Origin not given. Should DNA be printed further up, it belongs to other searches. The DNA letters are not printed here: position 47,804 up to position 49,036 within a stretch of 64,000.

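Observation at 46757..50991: O2-dependent oxygenases embedded in the NO-response unit: dnr-like regulator translationally coupled to a UbiH-family monooxygenase, followed by a TauD-like dioxygenase coupled to nnrS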

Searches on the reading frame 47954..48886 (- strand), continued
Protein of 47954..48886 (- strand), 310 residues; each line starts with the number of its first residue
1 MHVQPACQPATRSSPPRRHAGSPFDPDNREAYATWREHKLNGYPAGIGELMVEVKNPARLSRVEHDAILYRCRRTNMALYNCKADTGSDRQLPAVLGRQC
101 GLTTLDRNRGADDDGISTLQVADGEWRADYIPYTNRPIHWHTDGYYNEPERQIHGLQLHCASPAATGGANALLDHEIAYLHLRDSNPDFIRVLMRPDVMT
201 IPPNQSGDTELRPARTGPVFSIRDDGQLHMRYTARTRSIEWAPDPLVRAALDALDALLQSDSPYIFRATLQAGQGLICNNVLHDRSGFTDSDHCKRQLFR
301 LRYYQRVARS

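Call 67: predict_structure(alignment_id=A4)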
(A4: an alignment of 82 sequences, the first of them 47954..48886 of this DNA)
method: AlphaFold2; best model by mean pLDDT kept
length: 310 residues; sequences in the alignment: 82
mean_pLDDT: 93.6   pTM: 0.90
mean pLDDT of the five models: 93.6, 93.1, 93.1, 93.1, 92.9
residues with pLDDT >= 90: 269; 70-90: 23; 50-70: 14; < 50: 4
segments of 3 or more residues with pLDDT < 50: none
pLDDT, mean of each block of 10 residues (from residue 1): 52 63 96 98 97 97 98 98 84 98 95 95 87 95 95 98 98 99 98 98 94 96 96 94 98 98 98 98 98 97 97
secondary structure, 60 per line:
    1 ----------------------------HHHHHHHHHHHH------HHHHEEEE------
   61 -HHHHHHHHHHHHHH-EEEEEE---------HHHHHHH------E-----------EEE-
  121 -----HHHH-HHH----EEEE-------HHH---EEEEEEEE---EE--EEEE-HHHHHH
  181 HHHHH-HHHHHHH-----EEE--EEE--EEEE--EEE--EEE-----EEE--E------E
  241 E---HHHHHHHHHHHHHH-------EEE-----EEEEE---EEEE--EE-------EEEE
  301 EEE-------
elements in order: H29-40 H47-50 E51-54 H62-75 E77-82 H92-98 E117-119 H126-129 E138-141 E155-162 E170-173 H175-185 H187-193 E199-201 E204-206 E209-212 E215-217 E220-222 E228-230 H245-258 E266-268 E274-278 E282-285 E297-303

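Call 69: fold_search(model_id=the predicted structure, library=pdb)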
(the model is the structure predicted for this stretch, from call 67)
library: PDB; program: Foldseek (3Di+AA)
matches with E <= 10: 1401; with E <= 0.001: 310
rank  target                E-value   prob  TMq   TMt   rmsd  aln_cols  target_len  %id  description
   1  6npb_A                1.2e-14  1.00  0.64  0.53   3.8       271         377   19  X-ray crystal structure of TmpA, 2-trimethylaminoethylphosphonate hydroxylase, with Fe and 2OG (released 2019-03-06)
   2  3o2g                  8.6e-14  1.00  0.64  0.52   5.7       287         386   16  Crystal Structure of Human gamma-butyrobetaine,2-oxoglutarate dioxygenase 1 (BBOX1) (released 2010-09-15)
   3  4bg1                  1.3e-13  1.00  0.63  0.52   5.9       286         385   17  Three dimensional structure of human gamma-butyrobetaine hydroxylase in complex with 1-(3-Carboxypropyl)-1-methylpyrroli (released 2014-03-12)
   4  4bgm                  2.7e-13  1.00  0.64  0.53   5.9       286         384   17  Three dimensional structure of human gamma-butyrobetaine hydroxylase in complex with 3-Carboxy-N-(2-fluoroethyl)-N,N-dim (released 2014-03-12)
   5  3ms5                  2.9e-13  1.00  0.64  0.53   5.7       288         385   16  Crystal Structure of Human gamma-butyrobetaine,2-oxoglutarate dioxygenase 1 (BBOX1) (released 2010-05-12)
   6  8cdf                  1.8e-12  1.00  0.54  0.56   4.5       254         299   20  Structure of glutarate hydroxylase (GlaH) from Escherichia coli at a resolution of 1.8 angstrom obtained as a contaminan (released 2023-05-31)
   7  6gpe_B                2.2e-12  1.00  0.52  0.55   4.8       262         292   19  Crystal Structure of the CsiD Glutarate Hydroxylase (released 2018-12-12)
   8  6gpe_A                2.3e-12  1.00  0.53  0.56   4.6       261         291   20  Crystal Structure of the CsiD Glutarate Hydroxylase (released 2018-12-12)
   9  9n34_B                2.6e-12  1.00  0.53  0.58   4.6       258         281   19  Glutarate L-2-hydroxylase N187C mutant-5'-Mal-C6-TTTT DNA conjugate (released 2026-02-04)
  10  9n2u_B                3.8e-12  1.00  0.52  0.57   4.4       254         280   19  Glutarate L-2-hydroxylase N187C mutant-5'-Mal-C6-GC DNA conjugate (released 2026-02-04)
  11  6gpn_A                4.0e-12  1.00  0.52  0.55   4.8       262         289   19  Crystal Structure of the CsiD Glutarate Hydroxylase in complex with N-Oxalylglycine (released 2019-01-30)
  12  1jr7                  4.5e-12  1.00  0.54  0.55   4.6       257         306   20  CRYSTAL STRUCTURE OF GAB REVEALS OXIDOREDUCTASE FOLD (released 2001-08-22)
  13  6gpn_B                4.8e-12  1.00  0.53  0.55   4.8       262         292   19  Crystal Structure of the CsiD Glutarate Hydroxylase in complex with N-Oxalylglycine (released 2019-01-30)
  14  6hl9_A                6.6e-12  1.00  0.51  0.53   5.4       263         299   21  Crystal Structure of the CsiD Glutarate Hydroxylase in complex with Succinate (released 2019-02-20)
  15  9bwu                  7.4e-12  1.00  0.53  0.57   4.8       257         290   21  Glutarate L-2-hydroxylase (CsiD/GlaH) from Escherichia coli at 2.20 Angstroms Resolution (released 2025-05-28)
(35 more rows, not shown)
